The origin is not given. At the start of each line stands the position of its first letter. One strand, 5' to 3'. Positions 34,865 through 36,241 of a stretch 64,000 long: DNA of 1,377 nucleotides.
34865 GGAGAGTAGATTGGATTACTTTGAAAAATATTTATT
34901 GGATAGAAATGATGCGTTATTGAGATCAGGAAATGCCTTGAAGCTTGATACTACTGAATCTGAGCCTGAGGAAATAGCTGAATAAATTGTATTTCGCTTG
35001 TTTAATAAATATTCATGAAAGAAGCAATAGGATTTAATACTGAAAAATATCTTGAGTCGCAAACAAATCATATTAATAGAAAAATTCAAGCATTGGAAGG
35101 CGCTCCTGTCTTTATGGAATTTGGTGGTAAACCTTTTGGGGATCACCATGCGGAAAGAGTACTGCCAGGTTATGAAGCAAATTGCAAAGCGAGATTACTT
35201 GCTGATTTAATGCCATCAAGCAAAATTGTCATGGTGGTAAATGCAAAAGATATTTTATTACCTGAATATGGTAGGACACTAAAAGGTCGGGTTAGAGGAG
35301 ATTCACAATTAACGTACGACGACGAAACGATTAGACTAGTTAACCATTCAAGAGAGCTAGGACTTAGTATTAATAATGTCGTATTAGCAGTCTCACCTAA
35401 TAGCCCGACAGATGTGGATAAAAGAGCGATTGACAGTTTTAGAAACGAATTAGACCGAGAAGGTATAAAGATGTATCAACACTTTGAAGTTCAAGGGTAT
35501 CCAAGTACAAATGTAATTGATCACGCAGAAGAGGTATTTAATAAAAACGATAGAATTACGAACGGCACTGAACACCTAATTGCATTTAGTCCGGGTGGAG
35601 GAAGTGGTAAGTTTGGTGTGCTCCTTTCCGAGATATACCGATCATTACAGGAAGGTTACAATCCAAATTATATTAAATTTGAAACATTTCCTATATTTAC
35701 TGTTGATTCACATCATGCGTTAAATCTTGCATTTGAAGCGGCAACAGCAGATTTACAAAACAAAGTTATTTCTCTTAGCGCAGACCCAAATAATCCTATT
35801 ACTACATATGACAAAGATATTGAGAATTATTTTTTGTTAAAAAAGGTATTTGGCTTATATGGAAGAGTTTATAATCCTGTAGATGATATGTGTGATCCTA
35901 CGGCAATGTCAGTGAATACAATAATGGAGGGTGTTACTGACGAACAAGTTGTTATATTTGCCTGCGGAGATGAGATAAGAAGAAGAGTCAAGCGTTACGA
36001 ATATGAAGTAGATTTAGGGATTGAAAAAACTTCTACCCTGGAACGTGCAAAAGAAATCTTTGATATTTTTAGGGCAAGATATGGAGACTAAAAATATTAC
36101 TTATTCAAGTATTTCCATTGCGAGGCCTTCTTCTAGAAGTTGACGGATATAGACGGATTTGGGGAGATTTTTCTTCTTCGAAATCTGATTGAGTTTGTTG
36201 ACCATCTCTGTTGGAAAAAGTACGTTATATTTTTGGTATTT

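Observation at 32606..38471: AT-rich deoxynucleotide-metabolism island with DRT(Rcl)-like::RHH fusion, small paralog pair and ATPase::wHTH regulator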

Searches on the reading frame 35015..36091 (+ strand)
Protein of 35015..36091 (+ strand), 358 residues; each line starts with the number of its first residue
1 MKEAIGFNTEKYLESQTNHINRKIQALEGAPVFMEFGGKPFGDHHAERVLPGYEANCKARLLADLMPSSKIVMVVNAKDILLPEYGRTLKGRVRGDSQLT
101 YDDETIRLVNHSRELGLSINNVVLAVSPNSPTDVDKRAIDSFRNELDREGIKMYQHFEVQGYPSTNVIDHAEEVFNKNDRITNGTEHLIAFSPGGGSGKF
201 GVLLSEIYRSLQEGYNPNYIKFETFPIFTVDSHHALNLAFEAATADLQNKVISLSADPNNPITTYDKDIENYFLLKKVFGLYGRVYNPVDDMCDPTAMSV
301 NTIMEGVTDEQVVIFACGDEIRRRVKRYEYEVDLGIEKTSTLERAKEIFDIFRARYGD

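Call 3: search_protein_families(library=pfam, proteins=[window:35015-36091:+], max_evalue=0.1)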
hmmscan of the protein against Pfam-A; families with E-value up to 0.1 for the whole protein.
window:35015-36091:+ (358 aa): 1 family
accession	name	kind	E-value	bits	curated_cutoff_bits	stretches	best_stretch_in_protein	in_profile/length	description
PF08903.17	DUF1846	-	5.6e-72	242.8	27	1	5-348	1-328/333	Domain of unknown function DUF1846, N-terminal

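Call 4: search_protein_families(library=ncbifam, proteins=[window:35015-36091:+], max_evalue=0.1)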
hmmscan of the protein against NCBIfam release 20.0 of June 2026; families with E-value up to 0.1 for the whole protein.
window:35015-36091:+ (358 aa): 1 family
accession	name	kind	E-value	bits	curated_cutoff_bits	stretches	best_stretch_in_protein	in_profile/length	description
NF010184.0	PRK13663.1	equivalog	7.5e-74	249.1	631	1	4-349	3-332/494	hypothetical protein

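Call 5: search_protein_families(library=padloc, proteins=[window:35015-36091:+], max_evalue=0.1)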
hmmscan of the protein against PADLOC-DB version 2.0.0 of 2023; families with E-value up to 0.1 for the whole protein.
window:35015-36091:+ (358 aa): 1 family
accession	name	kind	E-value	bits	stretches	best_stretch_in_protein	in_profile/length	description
PDLC01044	Csa3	-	0.013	13.4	1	106-160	16-61/194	Type I-A associated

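Call 6: search_protein_families(library=phrogs, proteins=[window:35015-36091:+], max_evalue=0.01)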
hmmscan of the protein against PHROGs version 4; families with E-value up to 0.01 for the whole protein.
window:35015-36091:+ (358 aa): 1 family
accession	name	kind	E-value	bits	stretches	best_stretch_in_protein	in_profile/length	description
phrog_30143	-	unknown function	3.5e-62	211.4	1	3-350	2-334/504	-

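Call 11: search_solved_structures(query=window:35015-36091:+, max_evalue=0.01, show_alignments=1)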
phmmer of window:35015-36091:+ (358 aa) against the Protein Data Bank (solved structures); distinct sequences matched with E-value up to 0.01: 2.
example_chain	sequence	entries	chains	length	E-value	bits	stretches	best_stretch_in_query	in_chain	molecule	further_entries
7f00_A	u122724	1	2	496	1.5e-54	188.7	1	6-339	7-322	UPF0371 protein SPRM200_0309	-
3bh1_A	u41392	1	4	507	2.6e-45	158.4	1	4-339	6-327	UPF0371 protein DIP2346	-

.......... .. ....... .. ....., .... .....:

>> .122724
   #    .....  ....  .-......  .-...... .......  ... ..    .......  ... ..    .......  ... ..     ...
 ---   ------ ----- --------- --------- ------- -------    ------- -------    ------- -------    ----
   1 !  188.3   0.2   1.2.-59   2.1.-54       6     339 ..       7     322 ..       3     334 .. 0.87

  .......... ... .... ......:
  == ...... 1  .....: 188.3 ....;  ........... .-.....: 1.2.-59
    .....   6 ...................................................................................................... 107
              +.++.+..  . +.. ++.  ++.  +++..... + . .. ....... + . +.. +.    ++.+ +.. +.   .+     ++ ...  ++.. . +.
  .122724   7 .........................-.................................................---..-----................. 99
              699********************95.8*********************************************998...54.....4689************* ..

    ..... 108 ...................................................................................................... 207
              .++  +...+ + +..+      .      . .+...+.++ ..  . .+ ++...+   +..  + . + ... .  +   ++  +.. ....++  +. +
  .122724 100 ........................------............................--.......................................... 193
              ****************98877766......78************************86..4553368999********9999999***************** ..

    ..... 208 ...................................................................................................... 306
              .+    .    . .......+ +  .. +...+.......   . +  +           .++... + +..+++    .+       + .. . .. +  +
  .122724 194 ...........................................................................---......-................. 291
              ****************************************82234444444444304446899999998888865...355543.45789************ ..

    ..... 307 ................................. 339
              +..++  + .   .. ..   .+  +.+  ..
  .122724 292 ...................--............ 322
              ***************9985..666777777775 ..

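Call 12: find_encoding_contigs(protein=window:35015-36091:+, flank=10000, max_places=10)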
Protein window:35015-36091:+ (358 aa): 5 contigs read that carry it; 4 places shown.
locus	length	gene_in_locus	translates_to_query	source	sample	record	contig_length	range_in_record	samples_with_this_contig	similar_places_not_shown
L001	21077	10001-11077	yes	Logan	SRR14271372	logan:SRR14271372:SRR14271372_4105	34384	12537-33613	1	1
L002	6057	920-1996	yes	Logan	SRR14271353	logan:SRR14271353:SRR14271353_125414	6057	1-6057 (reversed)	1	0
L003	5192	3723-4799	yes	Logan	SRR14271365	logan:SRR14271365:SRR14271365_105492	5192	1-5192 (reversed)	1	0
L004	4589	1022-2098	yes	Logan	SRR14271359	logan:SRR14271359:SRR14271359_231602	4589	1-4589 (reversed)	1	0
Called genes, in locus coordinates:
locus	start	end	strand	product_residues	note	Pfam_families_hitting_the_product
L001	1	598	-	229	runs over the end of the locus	-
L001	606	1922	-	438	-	PF07690:MFS_1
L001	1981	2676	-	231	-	PF13177:DNA_pol3_delta2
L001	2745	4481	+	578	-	PF05157:MshEN, PF00437:T2SSE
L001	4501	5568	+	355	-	PF00437:T2SSE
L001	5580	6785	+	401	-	PF28597:T2SSF_N, PF00482:T2SSF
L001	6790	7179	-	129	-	PF00072:Response_reg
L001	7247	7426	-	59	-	-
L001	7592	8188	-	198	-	-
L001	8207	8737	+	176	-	PF00293:NUDIX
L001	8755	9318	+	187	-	PF01966:HD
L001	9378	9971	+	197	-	PF02223:Thymidylate_kin, PF13238:AAA_18 (faint)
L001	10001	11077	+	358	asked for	PF08903:DUF1846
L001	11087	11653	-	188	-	-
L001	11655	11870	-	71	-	-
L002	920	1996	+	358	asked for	PF08903:DUF1846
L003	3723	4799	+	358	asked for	PF08903:DUF1846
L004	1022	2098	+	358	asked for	PF08903:DUF1846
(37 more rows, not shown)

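Call 13: find_homologous_proteins(query=window:35015-36091:+, max_evalue=1e-10)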
Query window:35015-36091:+ (358 aa): 5483 proteins with E <= 1e-10 among 8000 candidates; the best 120 are listed.
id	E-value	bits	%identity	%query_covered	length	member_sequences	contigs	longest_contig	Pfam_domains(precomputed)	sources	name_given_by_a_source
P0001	1.7e-239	812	100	100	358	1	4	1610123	PF08903.18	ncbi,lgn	-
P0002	1.1e-147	510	63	98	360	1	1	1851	PF08903.18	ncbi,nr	ncbi:MAG: DUF1846 family protein [Patescibacteria group bacterium]|nr:DUF1846 family protein [Patesc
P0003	1.8e-146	506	63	98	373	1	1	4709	PF08903.18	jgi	jgi:uncharacterized protein (UPF0371 family)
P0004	4.6e-144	498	62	98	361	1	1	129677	PF08903.18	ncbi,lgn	-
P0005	8.7e-144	497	62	98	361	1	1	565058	PF08903.18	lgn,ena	-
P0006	1.5e-141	490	62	98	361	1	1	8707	PF08903.18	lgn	-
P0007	2.4e-141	489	61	99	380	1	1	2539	PF08903.18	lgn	-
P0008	3.4e-138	479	60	99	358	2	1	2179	PF08903.18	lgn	-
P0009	9.9e-133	461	58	99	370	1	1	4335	PF08903.18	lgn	-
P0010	6.5e-131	455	58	99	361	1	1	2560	PF08903.18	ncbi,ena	-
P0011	3.3e-121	423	55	98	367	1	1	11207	PF08903.18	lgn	-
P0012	6.9e-117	409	53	99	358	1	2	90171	PF08903.18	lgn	-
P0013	6.2e-114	399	54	98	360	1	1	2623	PF08903.18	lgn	-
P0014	7.4e-108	379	51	99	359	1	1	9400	PF08903.18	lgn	-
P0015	1.3e-107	378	60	80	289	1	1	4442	PF08903.18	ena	-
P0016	1.5e-107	378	53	98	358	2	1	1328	PF08903.18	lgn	-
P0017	4.0e-107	377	48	98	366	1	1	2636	PF08903.18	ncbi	-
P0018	3.5e-106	373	51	98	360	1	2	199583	PF08903.18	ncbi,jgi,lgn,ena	-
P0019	6.4e-106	373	52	98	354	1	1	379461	PF08903.18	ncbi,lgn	-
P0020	2.0e-105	371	49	98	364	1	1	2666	PF08903.18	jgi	-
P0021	4.8e-105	370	50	98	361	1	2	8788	PF08903.18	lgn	-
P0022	6.6e-105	369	50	98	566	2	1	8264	PF08903.18,PF02223.24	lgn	-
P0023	1.8e-103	364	49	98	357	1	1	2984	PF08903.18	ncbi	-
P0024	1.5e-102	362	47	99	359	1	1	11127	PF08903.18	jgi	-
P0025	1.7e-102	361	51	99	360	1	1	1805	PF08903.18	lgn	-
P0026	6.5e-102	359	49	98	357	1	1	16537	PF08903.18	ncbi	-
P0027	7.2e-102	359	49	99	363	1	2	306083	PF08903.18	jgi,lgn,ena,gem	-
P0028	9.2e-102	359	47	98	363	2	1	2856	PF08903.18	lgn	-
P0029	2.0e-101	358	49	99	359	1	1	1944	PF08903.18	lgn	-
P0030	5.0e-101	356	49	98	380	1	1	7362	PF08903.18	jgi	jgi:uncharacterized protein (UPF0371 family)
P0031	5.1e-101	356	49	99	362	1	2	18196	PF08903.18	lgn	-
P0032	6.6e-101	356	48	99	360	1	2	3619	PF08903.18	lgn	-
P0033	7.1e-101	356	48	98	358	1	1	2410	PF08903.18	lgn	-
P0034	1.7e-100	355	47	98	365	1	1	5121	PF08903.18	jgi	-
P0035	1.7e-100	355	50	98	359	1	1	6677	PF08903.18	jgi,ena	-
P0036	1.9e-100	355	46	98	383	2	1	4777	PF08903.18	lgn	-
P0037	2.3e-100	354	49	100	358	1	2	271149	PF08903.18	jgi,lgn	jgi:uncharacterized protein (UPF0371 family)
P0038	2.9e-100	354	49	96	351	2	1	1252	PF08903.18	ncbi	-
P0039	5.1e-100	353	48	98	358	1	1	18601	PF08903.18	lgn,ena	-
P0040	5.2e-100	353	48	98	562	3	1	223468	PF08903.18,PF02223.24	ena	-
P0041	2.9e-99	351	47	98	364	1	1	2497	PF08903.18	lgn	-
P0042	4.1e-99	350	49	97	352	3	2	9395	PF08903.18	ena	-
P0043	2.2e-98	348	48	98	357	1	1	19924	PF08903.18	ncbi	-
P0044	2.4e-98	348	46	98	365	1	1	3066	PF08903.18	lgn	-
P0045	4.5e-98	347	50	96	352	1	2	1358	PF08903.18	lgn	-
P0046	5.8e-98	346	49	99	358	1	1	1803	PF08903.18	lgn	-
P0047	7.0e-98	346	44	99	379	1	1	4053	PF08903.18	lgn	-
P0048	2.3e-97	344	47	98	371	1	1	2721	PF08903.18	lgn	-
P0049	4.6e-97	343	46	99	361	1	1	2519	PF08903.18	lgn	-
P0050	7.0e-97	343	47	99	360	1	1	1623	PF08903.18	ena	-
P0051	7.4e-97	343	45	98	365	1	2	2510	PF08903.18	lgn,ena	-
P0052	1.7e-96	342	48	99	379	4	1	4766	PF08903.18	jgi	jgi:uncharacterized protein (UPF0371 family)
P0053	2.9e-96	341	49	94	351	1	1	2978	PF08903.18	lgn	-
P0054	1.1e-93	332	48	98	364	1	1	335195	PF08903.18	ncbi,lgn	-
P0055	5.3e-93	330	44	98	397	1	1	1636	PF08903.18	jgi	jgi:uncharacterized protein (UPF0371 family)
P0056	1.1e-92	329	46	99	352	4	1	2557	PF08903.18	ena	-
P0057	5.2e-92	327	47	98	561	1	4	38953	PF08903.18,PF02223.24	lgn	-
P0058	3.0e-91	324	45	96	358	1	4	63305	PF08903.18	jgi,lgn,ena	-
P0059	6.1e-91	323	48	97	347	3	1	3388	PF08903.18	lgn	-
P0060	4.2e-90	321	46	99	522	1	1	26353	PF08903.18,PF02834.23,PF13563.13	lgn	-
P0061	5.9e-88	313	44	98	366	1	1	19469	PF08903.18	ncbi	-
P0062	6.1e-86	307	45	99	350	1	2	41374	PF08903.18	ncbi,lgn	-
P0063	2.2e-85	305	43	99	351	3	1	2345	PF08903.18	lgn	-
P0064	2.4e-85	305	45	98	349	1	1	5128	PF08903.18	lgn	-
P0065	3.0e-85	305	46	97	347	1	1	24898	PF08903.18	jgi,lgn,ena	-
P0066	1.9e-84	302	46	96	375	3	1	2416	PF08903.18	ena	-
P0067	3.2e-84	301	44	97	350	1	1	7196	PF08903.18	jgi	jgi:uncharacterized protein (UPF0371 family)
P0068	2.4e-83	298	50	79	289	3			PF08903.18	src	-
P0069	1.0e-82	296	42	98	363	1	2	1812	PF08903.18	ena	-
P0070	1.8e-82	295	45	98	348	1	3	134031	PF08903.18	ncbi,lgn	-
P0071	2.5e-81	292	46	96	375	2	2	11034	PF08903.18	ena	-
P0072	8.4e-81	290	45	96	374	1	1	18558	PF08903.18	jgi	jgi:uncharacterized protein (UPF0371 family)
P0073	6.4e-80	287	45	96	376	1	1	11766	PF08903.18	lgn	-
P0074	3.3e-79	285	45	96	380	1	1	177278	PF08903.18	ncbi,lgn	-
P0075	1.4e-78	283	45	96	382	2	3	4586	PF08903.18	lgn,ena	-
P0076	6.6e-78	280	44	96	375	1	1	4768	PF08903.18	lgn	-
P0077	6.7e-78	280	46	87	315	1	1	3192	PF08903.18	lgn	-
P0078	2.1e-77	279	44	97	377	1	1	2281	PF08903.18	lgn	-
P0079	9.9e-77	277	43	95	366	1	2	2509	PF08903.18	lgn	-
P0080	1.6e-76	276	43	97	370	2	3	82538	PF08903.18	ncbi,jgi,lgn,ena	jgi:uncharacterized protein (UPF0371 family)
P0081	9.0e-75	270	40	98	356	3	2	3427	PF08903.18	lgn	-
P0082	1.2e-74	270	44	96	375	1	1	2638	PF08903.18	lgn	-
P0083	1.8e-74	269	43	96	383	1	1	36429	PF08903.18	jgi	jgi:uncharacterized protein (UPF0371 family)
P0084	1.8e-73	266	42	97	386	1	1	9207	PF08903.18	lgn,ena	-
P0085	2.4e-73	265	42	95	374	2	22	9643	PF08903.18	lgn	-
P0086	7.2e-73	264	43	95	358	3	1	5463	PF08903.18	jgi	jgi:uncharacterized protein (UPF0371 family)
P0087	8.8e-73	264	41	96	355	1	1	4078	PF08903.18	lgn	-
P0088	1.7e-72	263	42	96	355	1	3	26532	PF08903.18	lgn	-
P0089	3.5e-72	262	40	98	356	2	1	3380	PF08903.18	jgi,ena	-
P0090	7.6e-72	261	42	96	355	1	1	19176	PF08903.18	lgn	-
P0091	1.7e-71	259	44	88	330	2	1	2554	PF08903.18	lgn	-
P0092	1.5e-70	256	43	92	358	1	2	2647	PF08903.18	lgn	-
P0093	1.9e-70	256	41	96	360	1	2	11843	PF08903.18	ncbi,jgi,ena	-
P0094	2.0e-70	256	42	95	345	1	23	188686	PF08903.18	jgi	jgi:uncharacterized protein (UPF0371 family)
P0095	3.1e-70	255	46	79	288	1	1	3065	PF08903.18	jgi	jgi:uncharacterized protein (UPF0371 family)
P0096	3.6e-70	255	42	88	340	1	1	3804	PF08903.18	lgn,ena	-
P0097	4.4e-70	255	40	95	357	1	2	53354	PF08903.18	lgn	-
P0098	7.4e-70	254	39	97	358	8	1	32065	PF08903.18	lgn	-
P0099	1.2e-69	253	41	95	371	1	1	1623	PF08903.18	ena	-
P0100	2.5e-69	252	41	88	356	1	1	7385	PF08903.18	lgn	-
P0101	3.1e-69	252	41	96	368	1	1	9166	PF08903.18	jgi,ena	jgi:uncharacterized protein (UPF0371 family)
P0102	4.7e-69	251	41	97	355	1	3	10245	PF08903.18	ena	-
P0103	5.1e-69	251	40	96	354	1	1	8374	PF08903.18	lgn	-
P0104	7.0e-69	251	40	96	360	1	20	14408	PF08903.18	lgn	-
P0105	9.9e-69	250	40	97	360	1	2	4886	PF08903.18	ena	-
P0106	1.3e-68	250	40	96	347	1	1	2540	PF08903.18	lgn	-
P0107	3.2e-68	249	40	98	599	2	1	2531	PF08903.18,PF02223.24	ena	-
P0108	3.5e-68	248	38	99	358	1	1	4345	PF08903.18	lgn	-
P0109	6.7e-68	248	42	87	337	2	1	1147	PF08903.18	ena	-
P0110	1.0e-67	247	40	96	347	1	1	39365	PF08903.18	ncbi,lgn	-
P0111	1.1e-67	247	40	96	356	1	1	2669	PF08903.18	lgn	-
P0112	1.6e-67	246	40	95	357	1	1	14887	PF08903.18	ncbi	-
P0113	4.3e-67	245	41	96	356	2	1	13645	PF08903.18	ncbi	-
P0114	9.4e-67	244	39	99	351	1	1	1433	PF08903.18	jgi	jgi:uncharacterized protein (UPF0371 family)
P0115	1.6e-66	243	41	94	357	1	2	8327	PF08903.18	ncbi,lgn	ncbi:MAG: DUF1846 domain-containing protein [Minisyncoccia bacterium]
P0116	1.9e-66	243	43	73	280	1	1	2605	PF08903.18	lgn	-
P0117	2.4e-66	242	40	95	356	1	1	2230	PF08903.18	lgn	-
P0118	3.4e-66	242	42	95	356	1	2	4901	PF08903.18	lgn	-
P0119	4.0e-66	242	39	99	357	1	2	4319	PF08903.18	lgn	-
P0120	8.6e-66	241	41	95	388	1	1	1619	PF08903.18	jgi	jgi:uncharacterized protein (UPF0371 family)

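Call 16: find_related_loci(query=A1, collection=genome_contigs, flank=8000)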
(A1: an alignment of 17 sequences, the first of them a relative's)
Query A1 (358 aa) in genome_contigs; peptide patterns used: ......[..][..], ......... (x = any residue, [..] = any of these).
160 stretches matched a pattern; 74 encode a relative of the query (tblastn E <= 1e-3); 74 distinct loci.
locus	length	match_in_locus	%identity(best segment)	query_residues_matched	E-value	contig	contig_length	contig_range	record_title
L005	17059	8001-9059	62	6-356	6e-150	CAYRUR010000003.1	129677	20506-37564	MAG TPA_asm: uncultured Gammaproteobacteria bacterium isolate SRP144015_co1_42 genome assembly, contig: NODE_71_length_1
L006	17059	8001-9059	61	5-357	4e-139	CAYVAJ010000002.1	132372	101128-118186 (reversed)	MAG TPA_asm: uncultured Gammaproteobacteria bacterium isolate SRP144015_co1_62 genome assembly, contig: NODE_70_length_1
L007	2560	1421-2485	58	6-358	2e-144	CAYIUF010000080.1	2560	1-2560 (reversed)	MAG TPA_asm: uncultured Gammaproteobacteria bacterium isolate ERP119705_co5_572 genome assembly, contig: NODE_66858_leng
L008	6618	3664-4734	48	1-356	3e-106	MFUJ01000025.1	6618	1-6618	MAG: Candidatus Nomurabacteria bacterium RIFCSPHIGHO2_12_FULL_37_29 rifcsphigho2_12_scaffold_46004, whole genome shotgun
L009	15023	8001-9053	48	6-356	1e-104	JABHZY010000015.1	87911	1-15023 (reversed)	MAG: Candidatus Komeilibacteria bacterium isolate SI047_bin95 k141_783532, whole genome shotgun sequence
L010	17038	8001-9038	45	1-356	9e-90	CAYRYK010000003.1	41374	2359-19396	MAG TPA_asm: uncultured Gammaproteobacteria bacterium isolate SRP216815_co1_67 genome assembly, contig: NODE_994_length_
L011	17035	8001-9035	45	6-348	2e-85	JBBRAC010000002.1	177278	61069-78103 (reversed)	MAG: Candidatus Saccharimonadales bacterium isolate Co_metawrap_2276 Cmw_2276_k141_27173409_length_177278_cov_19.5105, w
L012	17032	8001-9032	45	5-356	6e-85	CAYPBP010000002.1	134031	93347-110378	MAG TPA_asm: uncultured Gammaproteobacteria bacterium isolate SRP192927_co5_99 genome assembly, contig: NODE_43_length_1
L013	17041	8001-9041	43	3-348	3e-81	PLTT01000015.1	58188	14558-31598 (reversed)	MAG: Candidatus Saccharibacteria bacterium isolate bog_1338 73.20120700_S1D.140_contig_35937, whole genome shotgun seque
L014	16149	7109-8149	43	2-356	9e-93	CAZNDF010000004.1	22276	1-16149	MAG TPA_asm: uncultured Gammaproteobacteria bacterium isolate SRP192927_co2_67 genome assembly, contig: NODE_3451_length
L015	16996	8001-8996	40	6-342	7e-74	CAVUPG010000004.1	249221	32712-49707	MAG: uncultured Candidatus Saccharibacteria bacterium isolate MFD05684.bin.2.263 genome assembly, contig: contig_52009,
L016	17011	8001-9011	40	7-351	1e-73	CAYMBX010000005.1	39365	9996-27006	MAG TPA_asm: uncultured Gammaproteobacteria bacterium isolate SRP093185_co1_85 genome assembly, contig: NODE_441_length_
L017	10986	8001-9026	40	1-345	1e-73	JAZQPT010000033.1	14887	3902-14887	MAG: Candidatus Saccharimonadales bacterium isolate T1900045238_TH20190008.MAGScoT_cleanbin_000005 SGB_5494_k141_77711,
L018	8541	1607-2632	41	3-347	5e-73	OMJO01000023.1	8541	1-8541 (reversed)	bacterium isolate AM_1205 genome assembly, contig: k99_443989, whole genome shotgun sequence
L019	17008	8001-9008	39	7-351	4e-70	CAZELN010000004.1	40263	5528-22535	MAG TPA_asm: uncultured Gammaproteobacteria bacterium isolate binchicken_co368_97 genome assembly, contig: NODE_553_leng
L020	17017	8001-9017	39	5-351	8e-69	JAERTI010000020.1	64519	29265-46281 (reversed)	MAG: Candidatus Uhrbacteria bacterium isolate BH28 c_000000004333, whole genome shotgun sequence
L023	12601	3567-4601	37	6-348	7e-65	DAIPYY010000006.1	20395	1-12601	MAG TPA_asm: Candidatus Saccharibacteria bacterium isolate CTOTU7647 NODE_4321_length_20395_cov_4.835349, whole genome s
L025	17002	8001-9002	36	3-352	5e-62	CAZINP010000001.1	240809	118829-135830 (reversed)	MAG TPA_asm: uncultured Gammaproteobacteria bacterium isolate binchicken_co27_465 genome assembly, contig: NODE_42_lengt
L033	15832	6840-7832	34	6-352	5e-58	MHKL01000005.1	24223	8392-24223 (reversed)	MAG: Candidatus Komeilibacteria bacterium RIFCSPLOWO2_01_FULL_45_10 rifcsplowo2_01_scaffold_13094, whole genome shotgun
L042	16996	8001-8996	36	5-352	6e-55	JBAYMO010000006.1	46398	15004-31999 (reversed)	MAG: Candidatus Buchananbacteria bacterium isolate SO_2016_LW1_41 scaffold00522_LW64-88_2016, whole genome shotgun seque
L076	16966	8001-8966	31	6-344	2e-32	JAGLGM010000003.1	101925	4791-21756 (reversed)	MAG: Candidatus Pacearchaeota archaeon isolate RS_10_33 ROV157_10.bin.33.fa_3, whole genome shotgun sequence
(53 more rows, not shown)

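Call 34: find_encoding_contigs(protein=P0004, flank=7000, max_places=1)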
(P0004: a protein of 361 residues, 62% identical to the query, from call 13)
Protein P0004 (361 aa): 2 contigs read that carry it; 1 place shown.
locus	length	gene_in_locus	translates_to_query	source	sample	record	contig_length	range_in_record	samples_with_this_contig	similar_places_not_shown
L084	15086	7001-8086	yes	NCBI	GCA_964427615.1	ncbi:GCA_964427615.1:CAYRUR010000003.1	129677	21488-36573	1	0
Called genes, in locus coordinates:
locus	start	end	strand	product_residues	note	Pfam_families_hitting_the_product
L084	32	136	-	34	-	-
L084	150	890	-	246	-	PF02698:DUF218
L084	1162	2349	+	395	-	PF00571:CBS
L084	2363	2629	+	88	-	-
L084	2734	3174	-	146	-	PF01966:HD (weak)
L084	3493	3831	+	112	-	PF04266:ASCH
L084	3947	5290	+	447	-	PF13420:Acetyltransf_4 (weak), PF00583:Acetyltransf_1, PF13673:Acetyltransf_10, PF13508:Acetyltransf_7, PF04266:ASCH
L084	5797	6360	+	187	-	PF01966:HD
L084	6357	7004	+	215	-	PF02223:Thymidylate_kin, PF13238:AAA_18 (weak)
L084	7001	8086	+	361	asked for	PF08903:DUF1846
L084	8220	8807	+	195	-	PF06941:NT5C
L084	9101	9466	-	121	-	-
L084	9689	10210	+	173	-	PF00293:NUDIX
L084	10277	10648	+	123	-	PF04480:DUF559, PF18741:MTES_1575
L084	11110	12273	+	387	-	-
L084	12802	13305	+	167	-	PF04308:RNaseH_like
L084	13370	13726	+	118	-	PF05635:23S_rRNA_IVP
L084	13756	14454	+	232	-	-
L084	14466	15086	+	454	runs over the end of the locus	PF02878:PGM_PMM_I, PF02879:PGM_PMM_II, PF02880:PGM_PMM_III, PF00408:PGM_PMM_IV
